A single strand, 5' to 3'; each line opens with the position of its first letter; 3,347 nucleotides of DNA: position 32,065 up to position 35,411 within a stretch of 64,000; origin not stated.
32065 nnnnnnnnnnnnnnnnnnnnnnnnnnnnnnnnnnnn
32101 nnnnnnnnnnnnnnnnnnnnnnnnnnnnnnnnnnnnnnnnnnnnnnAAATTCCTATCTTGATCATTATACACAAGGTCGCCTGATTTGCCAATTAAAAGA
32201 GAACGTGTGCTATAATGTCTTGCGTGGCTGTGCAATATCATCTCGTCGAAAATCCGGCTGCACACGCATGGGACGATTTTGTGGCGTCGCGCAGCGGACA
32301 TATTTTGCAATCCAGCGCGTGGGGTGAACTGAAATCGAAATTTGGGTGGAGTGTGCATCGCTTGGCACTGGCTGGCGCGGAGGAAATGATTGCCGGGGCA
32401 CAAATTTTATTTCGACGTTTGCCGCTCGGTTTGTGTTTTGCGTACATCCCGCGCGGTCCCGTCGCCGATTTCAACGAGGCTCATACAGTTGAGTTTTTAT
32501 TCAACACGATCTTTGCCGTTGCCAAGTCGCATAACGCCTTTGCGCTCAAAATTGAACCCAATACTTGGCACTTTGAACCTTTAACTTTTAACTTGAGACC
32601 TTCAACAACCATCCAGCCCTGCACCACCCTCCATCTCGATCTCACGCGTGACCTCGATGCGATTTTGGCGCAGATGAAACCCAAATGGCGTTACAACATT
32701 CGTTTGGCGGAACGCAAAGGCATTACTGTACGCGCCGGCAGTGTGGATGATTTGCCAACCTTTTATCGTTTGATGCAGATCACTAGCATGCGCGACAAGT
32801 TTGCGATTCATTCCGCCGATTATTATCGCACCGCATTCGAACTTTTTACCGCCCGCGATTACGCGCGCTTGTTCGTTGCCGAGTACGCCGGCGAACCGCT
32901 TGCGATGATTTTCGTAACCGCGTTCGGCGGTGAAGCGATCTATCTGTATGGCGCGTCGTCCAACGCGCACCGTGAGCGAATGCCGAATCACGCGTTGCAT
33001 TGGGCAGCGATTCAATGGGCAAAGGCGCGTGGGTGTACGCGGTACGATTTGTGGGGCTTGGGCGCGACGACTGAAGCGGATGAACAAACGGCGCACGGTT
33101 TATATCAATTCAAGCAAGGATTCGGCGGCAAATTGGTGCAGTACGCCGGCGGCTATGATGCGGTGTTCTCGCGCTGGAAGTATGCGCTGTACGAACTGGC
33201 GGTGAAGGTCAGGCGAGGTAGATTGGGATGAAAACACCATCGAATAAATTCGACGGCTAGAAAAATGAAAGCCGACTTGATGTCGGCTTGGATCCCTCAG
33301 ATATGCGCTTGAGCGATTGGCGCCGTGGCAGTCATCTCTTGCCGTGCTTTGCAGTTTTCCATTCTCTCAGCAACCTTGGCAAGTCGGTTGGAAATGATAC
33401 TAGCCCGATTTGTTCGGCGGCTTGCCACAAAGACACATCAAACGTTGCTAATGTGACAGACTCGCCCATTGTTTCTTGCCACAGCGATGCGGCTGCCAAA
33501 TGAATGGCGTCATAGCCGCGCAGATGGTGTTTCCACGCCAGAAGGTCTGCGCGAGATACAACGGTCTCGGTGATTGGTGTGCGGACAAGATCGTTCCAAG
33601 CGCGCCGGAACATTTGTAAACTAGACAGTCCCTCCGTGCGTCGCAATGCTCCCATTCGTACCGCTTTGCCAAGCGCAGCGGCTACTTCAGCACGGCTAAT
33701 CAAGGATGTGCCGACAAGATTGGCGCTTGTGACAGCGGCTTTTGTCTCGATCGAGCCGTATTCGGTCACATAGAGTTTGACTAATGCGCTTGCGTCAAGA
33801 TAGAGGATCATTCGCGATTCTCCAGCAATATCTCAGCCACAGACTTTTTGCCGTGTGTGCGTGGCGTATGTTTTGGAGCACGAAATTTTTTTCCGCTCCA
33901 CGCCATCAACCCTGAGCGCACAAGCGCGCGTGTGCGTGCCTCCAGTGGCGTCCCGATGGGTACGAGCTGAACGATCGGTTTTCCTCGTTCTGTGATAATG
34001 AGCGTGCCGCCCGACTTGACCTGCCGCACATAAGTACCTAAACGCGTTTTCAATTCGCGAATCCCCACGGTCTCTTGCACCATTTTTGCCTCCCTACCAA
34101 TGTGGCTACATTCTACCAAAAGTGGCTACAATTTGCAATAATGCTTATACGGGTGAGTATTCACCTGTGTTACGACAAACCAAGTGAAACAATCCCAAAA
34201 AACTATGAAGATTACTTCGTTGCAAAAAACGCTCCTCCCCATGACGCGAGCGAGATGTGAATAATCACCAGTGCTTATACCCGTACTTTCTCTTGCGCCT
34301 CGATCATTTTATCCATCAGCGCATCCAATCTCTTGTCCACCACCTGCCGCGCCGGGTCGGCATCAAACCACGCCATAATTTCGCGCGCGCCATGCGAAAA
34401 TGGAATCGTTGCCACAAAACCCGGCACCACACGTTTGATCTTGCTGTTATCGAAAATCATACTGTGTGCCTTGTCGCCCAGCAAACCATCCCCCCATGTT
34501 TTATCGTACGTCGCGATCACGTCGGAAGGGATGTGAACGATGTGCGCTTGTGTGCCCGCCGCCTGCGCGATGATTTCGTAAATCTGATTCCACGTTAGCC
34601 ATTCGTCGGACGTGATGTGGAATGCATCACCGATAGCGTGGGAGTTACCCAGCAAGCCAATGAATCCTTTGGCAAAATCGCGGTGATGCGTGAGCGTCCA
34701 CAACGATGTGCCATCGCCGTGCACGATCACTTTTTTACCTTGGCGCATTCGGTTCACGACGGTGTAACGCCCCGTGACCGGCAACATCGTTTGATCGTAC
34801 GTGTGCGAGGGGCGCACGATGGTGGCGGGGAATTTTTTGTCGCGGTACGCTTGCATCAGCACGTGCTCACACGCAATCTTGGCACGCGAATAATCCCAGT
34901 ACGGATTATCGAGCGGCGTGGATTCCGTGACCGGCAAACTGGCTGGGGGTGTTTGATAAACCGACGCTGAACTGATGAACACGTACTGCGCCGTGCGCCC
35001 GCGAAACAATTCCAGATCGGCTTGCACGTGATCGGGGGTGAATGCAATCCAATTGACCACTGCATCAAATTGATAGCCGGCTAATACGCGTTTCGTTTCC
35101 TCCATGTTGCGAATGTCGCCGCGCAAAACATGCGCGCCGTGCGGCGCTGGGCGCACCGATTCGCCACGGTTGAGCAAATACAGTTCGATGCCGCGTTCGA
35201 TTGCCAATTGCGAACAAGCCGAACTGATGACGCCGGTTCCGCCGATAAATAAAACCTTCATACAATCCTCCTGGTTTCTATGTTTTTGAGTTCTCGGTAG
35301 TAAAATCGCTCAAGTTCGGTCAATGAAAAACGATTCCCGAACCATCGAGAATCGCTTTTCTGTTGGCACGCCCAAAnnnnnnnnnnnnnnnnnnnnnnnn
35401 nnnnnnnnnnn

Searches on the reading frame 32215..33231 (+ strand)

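Call 65: search_protein_families(library=pfam, proteins=[window:32215-33231:+], max_evalue=0.001)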
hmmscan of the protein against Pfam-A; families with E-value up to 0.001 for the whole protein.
window:32215-33231:+ (338 aa): 3 families
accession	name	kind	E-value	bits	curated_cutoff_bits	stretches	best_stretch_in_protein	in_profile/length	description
PF02388.22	FemAB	-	8.7e-60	203.1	24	3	228-330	307-405/406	FemAB family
PF13480.13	Acetyltransf_6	-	1.4e-19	71.1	22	1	157-281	2-136/143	Acetyltransferase (GNAT) domain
PF00583.31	Acetyltransf_1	-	5.5e-05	23.9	20.7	1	199-303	16-116/116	Acetyltransferase (GNAT) family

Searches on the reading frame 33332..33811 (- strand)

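Call 65: search_protein_families(library=pfam, proteins=[window:33332-33811:-], max_evalue=0.001)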
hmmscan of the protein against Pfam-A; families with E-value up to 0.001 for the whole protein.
window:33332-33811:- (159 aa): 1 family
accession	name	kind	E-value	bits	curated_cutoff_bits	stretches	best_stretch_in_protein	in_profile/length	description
PF01850.27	PIN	-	2.9e-08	34.8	23.6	1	4-125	2-111/120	PIN domain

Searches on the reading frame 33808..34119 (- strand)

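Call 65: search_protein_families(library=pfam, proteins=[window:33808-34119:-], max_evalue=0.001)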
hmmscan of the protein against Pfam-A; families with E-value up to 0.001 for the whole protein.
window:33808-34119:- (103 aa): 1 family
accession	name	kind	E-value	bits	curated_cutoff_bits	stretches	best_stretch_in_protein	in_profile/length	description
PF02604.26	PhdYeFM_antitox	-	6.5e-09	35.9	29.8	1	16-55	2-42/74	Antitoxin Phd_YefM, type II toxin-antitoxin system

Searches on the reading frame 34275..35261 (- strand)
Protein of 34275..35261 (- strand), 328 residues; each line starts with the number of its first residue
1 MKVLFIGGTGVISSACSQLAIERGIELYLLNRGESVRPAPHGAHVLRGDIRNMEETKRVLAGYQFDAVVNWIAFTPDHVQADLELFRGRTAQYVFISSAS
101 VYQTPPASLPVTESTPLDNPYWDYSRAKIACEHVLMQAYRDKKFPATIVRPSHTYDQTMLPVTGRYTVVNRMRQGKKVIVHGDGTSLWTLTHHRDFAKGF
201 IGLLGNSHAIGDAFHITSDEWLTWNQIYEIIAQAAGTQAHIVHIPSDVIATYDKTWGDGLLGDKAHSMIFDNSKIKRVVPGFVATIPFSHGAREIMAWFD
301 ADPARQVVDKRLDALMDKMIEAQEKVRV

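Call 65: search_protein_families(library=pfam, proteins=[window:34275-35261:-], max_evalue=0.001)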
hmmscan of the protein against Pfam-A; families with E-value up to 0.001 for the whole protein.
window:34275-35261:- (328 aa): 5 families
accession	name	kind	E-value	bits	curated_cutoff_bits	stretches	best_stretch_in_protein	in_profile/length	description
PF01370.27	Epimerase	-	2.2e-24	86.6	20.9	1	4-208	2-229/240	NAD dependent epimerase/dehydratase family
PF16363.11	GDP_Man_Dehyd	-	1.6e-12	48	27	1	90-239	121-270/332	GDP-mannose 4,6 dehydratase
PF04321.23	RmlD_sub_bind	-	2.7e-09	37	27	0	91-245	94-242/287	RmlD substrate binding domain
PF13460.12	NAD_binding_10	-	6.4e-07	29.9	27.2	1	7-170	1-158/184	NAD(P)H-binding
PF07993.18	NAD_binding_4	-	0.0006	19.5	20.1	0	117-170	170-220/258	Male sterility protein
